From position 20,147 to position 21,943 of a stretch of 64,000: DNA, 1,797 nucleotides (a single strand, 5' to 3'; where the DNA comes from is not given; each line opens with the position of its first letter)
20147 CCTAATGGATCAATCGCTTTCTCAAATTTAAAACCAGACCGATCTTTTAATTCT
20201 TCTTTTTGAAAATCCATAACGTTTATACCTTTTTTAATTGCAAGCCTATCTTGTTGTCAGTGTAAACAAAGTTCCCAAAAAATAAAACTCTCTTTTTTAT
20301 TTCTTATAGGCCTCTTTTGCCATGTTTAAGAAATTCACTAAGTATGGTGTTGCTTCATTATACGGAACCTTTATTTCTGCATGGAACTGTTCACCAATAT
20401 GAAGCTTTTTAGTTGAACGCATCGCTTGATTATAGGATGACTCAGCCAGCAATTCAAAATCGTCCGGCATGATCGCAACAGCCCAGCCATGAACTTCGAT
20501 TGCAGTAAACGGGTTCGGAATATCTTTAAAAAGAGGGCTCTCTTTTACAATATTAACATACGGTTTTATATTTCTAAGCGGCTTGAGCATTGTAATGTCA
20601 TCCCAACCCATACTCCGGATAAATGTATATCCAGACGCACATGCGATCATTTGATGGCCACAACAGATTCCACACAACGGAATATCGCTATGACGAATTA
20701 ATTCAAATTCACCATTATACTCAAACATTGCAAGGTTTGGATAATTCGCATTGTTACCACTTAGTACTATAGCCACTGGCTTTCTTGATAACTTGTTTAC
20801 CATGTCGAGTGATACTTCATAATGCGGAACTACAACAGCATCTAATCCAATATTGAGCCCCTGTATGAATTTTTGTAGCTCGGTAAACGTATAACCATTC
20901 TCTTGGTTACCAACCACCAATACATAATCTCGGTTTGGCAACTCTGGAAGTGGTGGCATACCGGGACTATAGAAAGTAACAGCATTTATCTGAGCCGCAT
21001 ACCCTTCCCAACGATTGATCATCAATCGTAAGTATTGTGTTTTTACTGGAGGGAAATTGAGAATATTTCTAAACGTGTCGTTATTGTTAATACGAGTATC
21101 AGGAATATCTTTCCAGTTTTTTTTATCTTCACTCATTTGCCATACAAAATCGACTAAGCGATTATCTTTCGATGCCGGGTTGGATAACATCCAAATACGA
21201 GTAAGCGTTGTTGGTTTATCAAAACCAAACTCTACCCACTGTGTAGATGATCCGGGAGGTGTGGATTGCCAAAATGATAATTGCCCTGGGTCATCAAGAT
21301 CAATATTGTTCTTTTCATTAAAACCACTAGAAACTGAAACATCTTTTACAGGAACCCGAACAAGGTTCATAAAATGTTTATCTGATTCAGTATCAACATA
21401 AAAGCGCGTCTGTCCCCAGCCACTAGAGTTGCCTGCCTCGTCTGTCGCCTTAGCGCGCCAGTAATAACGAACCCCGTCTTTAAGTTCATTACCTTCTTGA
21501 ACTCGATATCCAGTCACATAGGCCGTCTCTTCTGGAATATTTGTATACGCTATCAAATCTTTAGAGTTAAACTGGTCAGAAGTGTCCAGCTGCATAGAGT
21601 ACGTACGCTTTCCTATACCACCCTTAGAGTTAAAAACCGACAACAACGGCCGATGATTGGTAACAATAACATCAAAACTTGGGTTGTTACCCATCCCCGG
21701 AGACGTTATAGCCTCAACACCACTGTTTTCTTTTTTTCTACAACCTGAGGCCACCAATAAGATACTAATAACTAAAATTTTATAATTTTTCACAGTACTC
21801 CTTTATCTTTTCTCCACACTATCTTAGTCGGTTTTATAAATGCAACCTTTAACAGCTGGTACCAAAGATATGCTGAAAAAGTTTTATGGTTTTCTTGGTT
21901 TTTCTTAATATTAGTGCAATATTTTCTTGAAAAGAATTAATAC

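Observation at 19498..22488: Surface lipoprotein with discoidin and amidotransferase/C26-like domains sandwiched between thyX and dcd: possible host folate or glutamine scavenging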

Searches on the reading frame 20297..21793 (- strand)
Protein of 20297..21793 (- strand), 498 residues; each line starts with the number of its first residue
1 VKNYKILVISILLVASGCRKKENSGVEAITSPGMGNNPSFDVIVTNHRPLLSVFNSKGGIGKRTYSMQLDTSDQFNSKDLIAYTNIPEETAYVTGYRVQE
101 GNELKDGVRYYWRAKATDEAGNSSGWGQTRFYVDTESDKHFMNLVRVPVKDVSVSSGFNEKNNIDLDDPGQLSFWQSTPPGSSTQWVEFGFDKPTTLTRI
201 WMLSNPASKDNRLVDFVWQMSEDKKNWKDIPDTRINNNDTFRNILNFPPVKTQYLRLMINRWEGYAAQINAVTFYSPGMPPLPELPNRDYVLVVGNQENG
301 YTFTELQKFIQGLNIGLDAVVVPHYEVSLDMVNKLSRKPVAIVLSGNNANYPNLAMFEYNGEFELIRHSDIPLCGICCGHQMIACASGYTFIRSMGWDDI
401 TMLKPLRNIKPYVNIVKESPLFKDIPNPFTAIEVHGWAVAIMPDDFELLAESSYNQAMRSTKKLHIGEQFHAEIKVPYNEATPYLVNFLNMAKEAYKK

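Call 3: search_protein_families(library=pfam, proteins=[window:20297-21793:-], max_evalue=1)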
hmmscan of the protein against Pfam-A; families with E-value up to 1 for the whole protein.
window:20297-21793:- (498 aa): 6 families
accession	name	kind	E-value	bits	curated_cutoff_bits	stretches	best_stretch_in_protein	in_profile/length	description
PF00117.34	GATase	-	2.9e-14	53.6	22.8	1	313-476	18-175/190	Glutamine amidotransferase class-I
PF00754.31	F5_F8_type_C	-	2.8e-13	50.6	28.2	1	154-265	7-118/127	F5/8 type C domain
PF22633.2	F5_F8_type_C_2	-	7.5e-10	39.7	27.8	1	172-257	9-91/91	NedA-like, galactose-binding domain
PF07722.19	Peptidase_C26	-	0.00034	20.9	20.5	1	368-473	103-219/219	Peptidase C26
PF25788.1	Ig_Rha78A_N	-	0.00045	20.9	27.4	1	100-129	67-96/105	Rha78A-like, N-terminal immunoglobulin domain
PF19077.6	Big_13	-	0.028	15.4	27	1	96-135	64-102/102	Bacterial Ig-like domain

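Call 4: search_protein_families(library=ncbifam, proteins=[window:20297-21793:-], max_evalue=1)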
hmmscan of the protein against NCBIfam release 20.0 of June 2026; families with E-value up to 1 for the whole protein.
window:20297-21793:- (498 aa): 26 families (the best 25 are shown)
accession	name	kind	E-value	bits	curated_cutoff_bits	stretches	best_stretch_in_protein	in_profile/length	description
NF001975.0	PRK00758.1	equivalog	3e-15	56.3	198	1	314-493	23-183/185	GMP synthase subunit A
TIGR00888.1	guaA_Nterm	equivalog_domain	3.3e-14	52.7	172.15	1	327-476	32-169/188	glutamine-hydrolyzing GMP synthase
NF006562.0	PRK09065.1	equivalog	2.6e-10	40.2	205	1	368-477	88-193/242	glutamine amidotransferase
NF011201.0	PRK14607.1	equivalog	9.6e-09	34.4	670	1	301-494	11-191/534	bifunctional anthranilate synthase component II/anthranilate phosphoribosyltransferase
NF000848.1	PRK00074.1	equivalog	1.5e-07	30.4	400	1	330-489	35-184/512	glutamine-hydrolyzing GMP synthase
NF005799.0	PRK07649.1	equivalog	2.2e-07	30.6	327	1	300-491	10-187/195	aminodeoxychorismate/anthranilate synthase component II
NF005849.0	PRK07765.1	equivalog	3.4e-06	26.5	308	1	316-474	24-175/219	aminodeoxychorismate/anthranilate synthase component II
NF005946.0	PRK08007.1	equivalog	8.1e-06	25.5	332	1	300-489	10-185/187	aminodeoxychorismate synthase component 2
NF005743.0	PRK07567.1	equivalog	1.8e-05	24.1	264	1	366-475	89-193/245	glutamine amidotransferase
NF005367.0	PRK06895.1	equivalog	6e-05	23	265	1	292-474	5-172/190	anthranilate synthase component II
NF005271.0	PRK06774.1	equivalog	0.00014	21.4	340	1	293-458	4-153/191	aminodeoxychorismate synthase component II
TIGR01368.1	CPSaseIIsmall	equivalog_domain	0.00016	20.8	307.35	1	316-390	197-266/361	glutamine-hydrolyzing carbamoyl-phosphate synthase small subunit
NF006462.0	PRK08857.1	equivalog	0.00017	21.2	345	1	298-455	8-150/193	aminodeoxychorismate/anthranilate synthase component II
TIGR00566.1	trpG_papA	subfamily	0.00034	20.4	121.05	1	300-476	10-178/192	glutamine amidotransferase of anthranilate synthase or aminodeoxychorismate synthase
TIGR01855.1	IMP_synth_hisH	equivalog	0.00095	19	105.4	1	364-473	65-182/198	imidazole glycerol phosphate synthase subunit HisH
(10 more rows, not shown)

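Call 6: find_homologous_proteins(query=window:20297-21793:-)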
Query window:20297-21793:- (498 aa): 218 proteins with E <= 0.001 among 5862 candidates; the best 120 are listed.
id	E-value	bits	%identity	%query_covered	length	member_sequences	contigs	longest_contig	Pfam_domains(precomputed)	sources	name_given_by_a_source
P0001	0.0e+0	1158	99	100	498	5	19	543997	PF00754.32,PF00117.35,PF22633.4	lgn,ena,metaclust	metaclust:\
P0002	1.6e-210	718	99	63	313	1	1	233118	PF00754.32,PF22633.4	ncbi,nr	ncbi:discoidin domain-containing protein, partial [bacterium]|nr:discoidin domain-containing protein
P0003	1.7e-201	689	60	95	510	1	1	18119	PF00754.32,PF07722.20,PF00117.35,PF22633.4,PF25788.3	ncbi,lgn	ncbi:MAG: discoidin domain-containing protein [Candidatus Omnitrophota bacterium]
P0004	3.8e-196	671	58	93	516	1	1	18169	PF00754.32,PF07722.20,PF00117.35,PF22633.4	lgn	-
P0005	8.9e-196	670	58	97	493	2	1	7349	PF00754.32,PF07722.20,PF00117.35,PF22633.4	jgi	-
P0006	5.3e-195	667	59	94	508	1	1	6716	PF00754.32,PF00117.35,PF22633.4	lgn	-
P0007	8.7e-195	666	60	94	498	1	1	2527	PF00754.32,PF07722.20,PF00117.35,PF22633.4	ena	-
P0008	3.0e-194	665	59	93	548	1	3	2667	PF00754.32,PF07722.20,PF00117.35,PF22633.4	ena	-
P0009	3.3e-194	665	56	99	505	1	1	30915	PF00754.32,PF00117.35,PF22633.4,PF25788.3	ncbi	ncbi:discoidin domain-containing protein [Candidatus Omnitrophota bacterium]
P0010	8.6e-194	663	57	99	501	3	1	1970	PF00754.32,PF07722.20,PF00117.35,PF22633.4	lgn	-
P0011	3.4e-193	661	57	99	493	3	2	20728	PF00754.32,PF07722.20,PF00117.35,PF22633.4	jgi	-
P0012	7.4e-193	660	57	99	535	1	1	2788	PF00754.32,PF07722.20,PF00117.35,PF22633.4,PF25788.3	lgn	-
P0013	8.4e-193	660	58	95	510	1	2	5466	PF00754.32,PF07722.20,PF00117.35,PF22633.4,PF25788.3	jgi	-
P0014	2.3e-192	658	55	99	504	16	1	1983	PF00754.32,PF07722.20,PF00117.35,PF22633.4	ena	-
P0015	4.6e-192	658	56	98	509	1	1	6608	PF00754.32,PF07722.20,PF00117.35,PF22633.4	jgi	jgi:GMP synthase-like glutamine amidotransferase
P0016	6.5e-192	657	56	99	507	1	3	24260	PF00754.32,PF07722.20,PF00117.35,PF22633.4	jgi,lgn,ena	-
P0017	1.2e-191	656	59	93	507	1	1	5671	PF00754.32,PF07722.20,PF00117.35,PF22633.4,PF25788.3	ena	-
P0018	1.4e-191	656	59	93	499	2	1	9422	PF00754.32,PF07722.20,PF00117.35,PF22633.4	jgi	jgi:GMP synthase-like glutamine amidotransferase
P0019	1.6e-191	656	55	99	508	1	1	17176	PF00754.32,PF07722.20,PF00117.35,PF22633.4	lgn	-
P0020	3.7e-191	655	56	98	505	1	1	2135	PF00754.32,PF07722.20,PF00117.35,PF22633.4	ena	-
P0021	4.4e-191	654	56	99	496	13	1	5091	PF00754.32,PF07722.20,PF00117.35,PF22633.4,PF25788.3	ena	-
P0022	4.7e-191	654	57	98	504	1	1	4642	PF00754.32,PF00117.35,PF22633.4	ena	-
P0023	1.0e-190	653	57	99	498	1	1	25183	PF00754.32,PF00117.35,PF22633.4,PF25788.3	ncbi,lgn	-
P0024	6.7e-190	650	55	100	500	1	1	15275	PF00754.32,PF07722.20,PF00117.35,PF22633.4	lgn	-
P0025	1.4e-189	649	58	96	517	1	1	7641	PF00754.32,PF07722.20,PF00117.35,PF22633.4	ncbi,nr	ncbi:MAG: discoidin domain-containing protein [Candidatus Omnitrophica bacterium]|nr:discoidin domai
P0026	4.5e-189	648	55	98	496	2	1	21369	PF00754.32,PF07722.20,PF00117.35,PF22633.4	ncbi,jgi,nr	ncbi:MAG: C26 family cysteine hydrolase domain-containing family [Deltaproteobacteria bacterium]|jgi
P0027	1.3e-188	646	58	94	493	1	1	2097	PF00754.32,PF07722.20,PF00117.35,PF22633.4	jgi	-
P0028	3.0e-188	645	56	95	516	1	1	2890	PF00754.32,PF07722.20,PF00117.35,PF22633.4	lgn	-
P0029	3.0e-188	645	58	98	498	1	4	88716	PF00754.32,PF00117.35,PF22633.4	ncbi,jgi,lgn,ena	-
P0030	7.9e-188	644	56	97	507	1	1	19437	PF00754.32,PF07722.20,PF00117.35,PF22633.4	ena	-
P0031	1.1e-187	643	57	95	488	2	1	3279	PF00754.32,PF07722.20,PF00117.35,PF22633.4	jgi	-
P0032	1.2e-187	643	59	95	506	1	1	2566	PF00754.32,PF07722.20,PF00117.35,PF22633.4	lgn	-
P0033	2.1e-187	642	56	99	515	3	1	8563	PF00754.32,PF07722.20,PF00117.35,PF22633.4,PF25788.3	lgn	-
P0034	2.3e-187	642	58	93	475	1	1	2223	PF00754.32,PF07722.20,PF00117.35,PF22633.4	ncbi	-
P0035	4.4e-187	641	57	94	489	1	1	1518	PF00754.32,PF00117.35,PF22633.4,PF25788.3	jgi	-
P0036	5.1e-187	641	55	100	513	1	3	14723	PF00754.32,PF07722.20,PF00117.35,PF22633.4,PF25788.3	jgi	-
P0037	1.5e-186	639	56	99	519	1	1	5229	PF00754.32,PF00117.35,PF22633.4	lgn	-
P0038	2.1e-186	639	55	99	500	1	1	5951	PF00754.32,PF07722.20,PF00117.35,PF22633.4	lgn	-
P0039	2.3e-186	639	55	99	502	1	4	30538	PF00754.32,PF07722.20,PF00117.35,PF22633.4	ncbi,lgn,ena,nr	ncbi:MAG: discoidin domain-containing protein [Candidatus Omnitrophica bacterium]|nr:discoidin domai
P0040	9.7e-186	637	56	97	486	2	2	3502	PF00754.32,PF07722.20,PF00117.35,PF22633.4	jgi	-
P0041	1.2e-185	636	56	99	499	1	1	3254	PF00754.32,PF07722.20,PF00117.35,PF22633.4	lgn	-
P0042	2.1e-185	636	56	99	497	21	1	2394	PF00754.32,PF07722.20,PF00117.35,PF22633.4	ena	-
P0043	2.5e-185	635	56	98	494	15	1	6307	PF00754.32,PF07722.20,PF00117.35,PF22633.4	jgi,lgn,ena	-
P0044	3.2e-185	635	58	93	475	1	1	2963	PF00754.32,PF07722.20,PF00117.35,PF22633.4,PF25788.3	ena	-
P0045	4.9e-185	634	57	94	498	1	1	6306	PF00754.32,PF00117.35,PF22633.4,PF25788.3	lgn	-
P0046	5.3e-185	634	54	99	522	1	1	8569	PF00754.32,PF00117.35,PF22633.4,PF25788.3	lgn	-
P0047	7.2e-185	634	57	95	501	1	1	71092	PF00754.32,PF07722.20,PF00117.35,PF22633.4,PF25788.3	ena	-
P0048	9.1e-185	633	54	100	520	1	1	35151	PF00754.32,PF07722.20,PF00117.35,PF22633.4,PF25788.3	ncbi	-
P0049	9.9e-185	633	57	94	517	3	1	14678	PF00754.32,PF07722.20,PF00117.35,PF22633.4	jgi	-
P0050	1.9e-184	632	59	95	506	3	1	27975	PF00754.32,PF07722.20,PF00117.35,PF22633.4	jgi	-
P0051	2.4e-184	632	56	94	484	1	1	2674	PF00754.32,PF07722.20,PF00117.35,PF22633.4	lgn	-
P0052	2.7e-184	632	54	99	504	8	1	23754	PF00754.32,PF07722.20,PF00117.35,PF22633.4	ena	-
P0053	3.1e-184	632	56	99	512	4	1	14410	PF00754.32,PF00117.35,PF22633.4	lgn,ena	-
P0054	1.2e-183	630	58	94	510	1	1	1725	PF00754.32,PF07722.20,PF00117.35,PF22633.4,PF25788.3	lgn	-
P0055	1.2e-183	630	56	95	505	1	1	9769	PF00754.32,PF07722.20,PF00117.35,PF22633.4,PF25788.3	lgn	-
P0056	1.6e-183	629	56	94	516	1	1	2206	PF00754.32,PF07722.20,PF00117.35,PF22633.4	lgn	-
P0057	2.1e-183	629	55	99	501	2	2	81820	PF00754.32,PF07722.20,PF00117.35,PF22633.4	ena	-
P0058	3.9e-183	628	58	93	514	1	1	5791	PF00754.32,PF07722.20,PF00117.35,PF22633.4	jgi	jgi:GMP synthase-like glutamine amidotransferase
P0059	1.1e-182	627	55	98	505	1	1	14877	PF00754.32,PF07722.20,PF00117.35,PF22633.4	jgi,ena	-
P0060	1.5e-182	626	55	98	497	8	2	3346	PF00754.32,PF07722.20,PF00117.35,PF22633.4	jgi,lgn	-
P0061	2.5e-182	625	56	94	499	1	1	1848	PF00754.32,PF07722.20,PF00117.35,PF22633.4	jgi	-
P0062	2.6e-182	625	55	99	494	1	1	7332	PF00754.32,PF07722.20,PF00117.35,PF22633.4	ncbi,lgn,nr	ncbi:MAG: discoidin domain-containing protein [Parachlamydiales bacterium]|nr:discoidin domain-conta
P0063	3.1e-182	625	56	94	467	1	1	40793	PF00754.32,PF07722.20,PF00117.35,PF22633.4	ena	-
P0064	3.8e-182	625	56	94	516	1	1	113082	PF00754.32,PF07722.20,PF00117.35,PF22633.4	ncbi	ncbi:MAG: discoidin domain-containing protein [Candidatus Omnitrophota bacterium]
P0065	5.0e-182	624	54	98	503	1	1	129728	PF00754.32,PF07722.20,PF00117.35,PF22633.4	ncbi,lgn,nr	ncbi:MAG: discoidin domain-containing protein [Candidatus Omnitrophica bacterium]|nr:discoidin domai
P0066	1.7e-181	623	55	98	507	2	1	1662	PF00754.32,PF07722.20,PF00117.35,PF22633.4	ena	-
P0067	8.6e-181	620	55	98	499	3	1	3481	PF00754.32,PF00117.35,PF22633.4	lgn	-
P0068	1.1e-180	620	54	99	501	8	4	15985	PF00754.32,PF00117.35,PF22633.4,PF25788.3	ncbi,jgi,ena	-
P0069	2.5e-180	619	55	99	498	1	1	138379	PF00754.32,PF07722.20,PF00117.35,PF22633.4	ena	-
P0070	6.6e-180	617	58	93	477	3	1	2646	PF00754.32,PF07722.20,PF00117.35,PF22633.4,PF25788.3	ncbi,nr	ncbi:discoidin domain-containing protein, partial [Patescibacteria group bacterium]|nr:discoidin dom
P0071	7.1e-180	617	54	98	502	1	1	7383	PF00754.32,PF00117.35,PF22633.4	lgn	-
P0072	7.4e-180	617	57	93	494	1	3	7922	PF00754.32,PF07722.20,PF00117.35,PF22633.4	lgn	-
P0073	7.6e-180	617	54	99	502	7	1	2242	PF00754.32,PF00117.35,PF22633.4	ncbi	-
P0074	5.1e-179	614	56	94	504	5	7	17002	PF00754.32,PF07722.20,PF00117.35,PF22633.4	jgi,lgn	jgi:GMP synthase-like glutamine amidotransferase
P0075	8.2e-179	614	55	98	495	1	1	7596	PF00754.32,PF00117.35,PF22633.4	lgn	-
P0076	1.1e-178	613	55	93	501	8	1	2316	PF00754.32,PF07722.20,PF00117.35,PF22633.4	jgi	jgi:GMP synthase-like glutamine amidotransferase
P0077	2.8e-178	612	53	98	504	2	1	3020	PF00754.32,PF00117.35,PF22633.4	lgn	-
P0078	3.2e-177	609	56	94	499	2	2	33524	PF00754.32,PF00117.35,PF22633.4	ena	-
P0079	1.9e-176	606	53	98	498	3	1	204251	PF00754.32,PF00117.35,PF22633.4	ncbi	-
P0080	3.5e-176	605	54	98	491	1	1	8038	PF00754.32,PF07722.20,PF00117.35,PF22633.4,PF25788.3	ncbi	-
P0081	5.1e-176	605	53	98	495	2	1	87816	PF00754.32,PF07722.20,PF00117.35,PF22633.4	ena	-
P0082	8.8e-176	604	55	94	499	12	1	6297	PF00754.32,PF00117.35,PF22633.4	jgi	-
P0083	7.5e-175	601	55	99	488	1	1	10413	PF00754.32,PF00117.35,PF22633.4,PF25788.3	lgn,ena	-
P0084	3.0e-174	599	54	93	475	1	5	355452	PF00754.32,PF07722.20,PF00117.35,PF22633.4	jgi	jgi:GMP synthase-like glutamine amidotransferase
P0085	3.8e-174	598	56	91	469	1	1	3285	PF00754.32,PF00117.35,PF22633.4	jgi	jgi:GMP synthase-like glutamine amidotransferase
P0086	4.6e-174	598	54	92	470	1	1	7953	PF00754.32,PF00117.35,PF22633.4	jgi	-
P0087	8.6e-174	597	55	93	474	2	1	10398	PF00754.32,PF07722.20,PF00117.35,PF22633.4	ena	-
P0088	8.2e-173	594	52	98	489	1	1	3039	PF00754.32,PF07722.20,PF00117.35,PF22633.4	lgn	-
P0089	1.2e-172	593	55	93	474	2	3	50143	PF00754.32,PF07722.20,PF00117.35,PF22633.4,PF25788.3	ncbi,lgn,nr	ncbi:discoidin domain-containing protein [Patescibacteria group bacterium]|nr:discoidin domain-conta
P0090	1.3e-172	593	52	99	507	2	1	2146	PF00754.32,PF00117.35,PF22633.4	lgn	-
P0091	1.8e-172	593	51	99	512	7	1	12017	PF00754.32,PF00117.35,PF22633.4,PF25788.3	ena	-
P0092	1.0e-171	590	51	98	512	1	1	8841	PF00754.32,PF00117.35,PF22633.4,PF25788.3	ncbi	-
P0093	2.2e-171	589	53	94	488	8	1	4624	PF00754.32,PF00117.35,PF22633.4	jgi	-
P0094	4.4e-171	588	53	99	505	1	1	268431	PF00754.32,PF07722.20,PF00117.35,PF22633.4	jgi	jgi:GMP synthase-like glutamine amidotransferase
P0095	5.6e-171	588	55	93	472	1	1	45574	PF00754.32,PF07722.20,PF00117.35,PF22633.4,PF25788.3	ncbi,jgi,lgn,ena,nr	ncbi:discoidin domain-containing protein [Patescibacteria group bacterium]|nr:discoidin domain-conta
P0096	2.0e-170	586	50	98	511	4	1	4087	PF00754.32,PF00117.35,PF22633.4,PF25788.3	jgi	jgi:anthranilate/para-aminobenzoate synthase component II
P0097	3.5e-170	585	53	94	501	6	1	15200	PF00754.32,PF00117.35,PF22633.4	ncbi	-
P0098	4.7e-170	585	55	93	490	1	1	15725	PF00754.32,PF07722.20,PF00117.35,PF22633.4,PF25788.3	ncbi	-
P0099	1.7e-169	583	53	94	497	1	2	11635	PF00754.32,PF07722.20,PF00117.35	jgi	jgi:GMP synthase-like glutamine amidotransferase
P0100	2.3e-169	583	54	96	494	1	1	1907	PF00754.32,PF07722.20,PF00117.35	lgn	-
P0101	3.5e-169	582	53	94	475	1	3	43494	PF00754.32,PF07722.20,PF00117.35,PF22633.4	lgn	-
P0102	9.8e-169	581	54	95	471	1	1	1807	PF00754.32,PF00117.35,PF22633.4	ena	-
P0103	1.3e-168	580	52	94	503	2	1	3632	PF00754.32,PF07722.20,PF00117.35,PF22633.4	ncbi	-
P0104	1.4e-168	580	54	94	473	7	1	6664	PF00754.32,PF07722.20,PF00117.35,PF22633.4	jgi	-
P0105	3.5e-168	579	53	93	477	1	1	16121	PF00754.32,PF07722.20,PF00117.35,PF22633.4,PF25788.3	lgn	-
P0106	3.6e-168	579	51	98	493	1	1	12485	PF00754.32,PF07722.20,PF00117.35,PF22633.4,PF25788.3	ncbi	-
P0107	4.6e-168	578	51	94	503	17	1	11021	PF00754.32,PF07722.20,PF00117.35,PF22633.4,PF25788.3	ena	-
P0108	1.7e-167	576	53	94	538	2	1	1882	PF00754.32,PF00117.35,PF22633.4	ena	-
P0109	6.7e-167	575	53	94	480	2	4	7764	PF00754.32,PF07722.20,PF00117.35,PF22633.4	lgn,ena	-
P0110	7.0e-167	574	56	86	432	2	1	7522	PF00754.32,PF07722.20,PF00117.35,PF22633.4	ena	-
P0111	9.5e-167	574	52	94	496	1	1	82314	PF00754.32,PF07722.20,PF00117.35,PF22633.4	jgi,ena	-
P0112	3.0e-166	572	52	98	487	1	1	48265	PF00754.32,PF00117.35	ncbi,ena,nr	ncbi:MAG: Aminodeoxychorismate/anthranilate synthase component 2 [Candidatus Anoxychlamydiales bacte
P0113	2.6e-165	569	52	99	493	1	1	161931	PF00754.32,PF00117.35,PF22633.4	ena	-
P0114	3.8e-165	569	54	93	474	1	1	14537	PF00754.32,PF07722.20,PF00117.35,PF22633.4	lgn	-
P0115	4.7e-165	568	53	94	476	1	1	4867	PF00754.32,PF07722.20,PF00117.35,PF22633.4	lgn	-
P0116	6.2e-165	568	53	93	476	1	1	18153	PF00754.32,PF07722.20,PF00117.35,PF22633.4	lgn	-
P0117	1.2e-164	567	53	94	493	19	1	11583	PF00754.32,PF07722.20,PF00117.35,PF22633.4,PF25788.3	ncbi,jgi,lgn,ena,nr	ncbi:MAG: discoidin domain-containing protein [Proteobacteria bacterium]|nr:discoidin domain-contain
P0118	2.1e-164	566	52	93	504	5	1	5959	PF00754.32,PF07722.20,PF00117.35,PF22633.4,PF25788.3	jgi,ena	-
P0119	9.7e-164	564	51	99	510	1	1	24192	PF00754.32,PF07722.20,PF00117.35,PF22633.4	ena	-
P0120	3.9e-163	562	54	93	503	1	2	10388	PF00754.32,PF07722.20,PF00117.35,PF22633.4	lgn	-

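Call 8: find_encoding_contigs(protein=P0001, flank=8000, max_places=4)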
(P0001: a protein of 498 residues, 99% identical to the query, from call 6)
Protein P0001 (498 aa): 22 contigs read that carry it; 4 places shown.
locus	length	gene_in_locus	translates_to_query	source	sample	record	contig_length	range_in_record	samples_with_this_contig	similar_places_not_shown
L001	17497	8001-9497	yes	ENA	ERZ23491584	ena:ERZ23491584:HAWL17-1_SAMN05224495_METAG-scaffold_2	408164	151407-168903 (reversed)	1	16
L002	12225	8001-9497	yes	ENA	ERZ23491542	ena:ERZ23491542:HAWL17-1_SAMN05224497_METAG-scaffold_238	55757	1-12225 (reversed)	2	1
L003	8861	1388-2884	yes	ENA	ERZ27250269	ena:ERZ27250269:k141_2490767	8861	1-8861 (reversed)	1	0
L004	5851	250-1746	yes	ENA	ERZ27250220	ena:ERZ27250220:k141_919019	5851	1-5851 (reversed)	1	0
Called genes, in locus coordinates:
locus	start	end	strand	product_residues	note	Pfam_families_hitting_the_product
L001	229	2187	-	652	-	PF04851:ResIII, PF00270:DEAD, PF18319:Zn_ribbon_PriA (weak), PF00271:Helicase_C, PF18074:PriA_C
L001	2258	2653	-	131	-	PF00023:Ank (faint), PF12796:Ank_2, PF13857:Ank_5 (weak)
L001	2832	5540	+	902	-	PF02739:5_3_exonuc_N, PF22619:DNA_polI_exo1 (faint), PF01367:5_3_exonuc, PF01612:DNA_pol_A_exo1, PF00476:DNA_pol_A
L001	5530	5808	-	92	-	PF04193:PQ-loop (weak)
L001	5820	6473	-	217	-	PF01966:HD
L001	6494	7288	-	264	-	PF00106:adh_short, PF01370:Epimerase (weak), PF08659:KR, PF13460:NAD_binding_10 (weak), PF13561:adh_short_C2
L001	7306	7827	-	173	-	PF22769:DCD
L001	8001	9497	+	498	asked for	PF00754:F5_F8_type_C, PF22633:F5_F8_type_C_2, PF00117:GATase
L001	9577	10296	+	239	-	PF02511:Thy1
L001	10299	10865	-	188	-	-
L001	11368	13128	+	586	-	PF02367:TsaE (faint), PF02463:SMC_N (faint), PF00005:ABC_tran, PF00006:ATP-synt_ab (faint), PF05729:NACHT (faint), PF12848:ABC_tran_Xtn, PF00005:ABC_tran, PF13304:AAA_21 (weak), +1 more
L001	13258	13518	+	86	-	PF01016:Ribosomal_L27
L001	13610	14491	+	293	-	PF07549:Sec_GG (weak), PF02355:SecD_SecF_C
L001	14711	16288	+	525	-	PF07497:Rho_RNA_bind, PF00006:ATP-synt_ab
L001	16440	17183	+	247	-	PF00005:ABC_tran, PF13304:AAA_21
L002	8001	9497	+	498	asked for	PF00754:F5_F8_type_C, PF22633:F5_F8_type_C_2, PF00117:GATase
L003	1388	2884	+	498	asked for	PF00754:F5_F8_type_C, PF22633:F5_F8_type_C_2, PF00117:GATase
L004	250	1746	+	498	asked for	PF00754:F5_F8_type_C, PF22633:F5_F8_type_C_2, PF00117:GATase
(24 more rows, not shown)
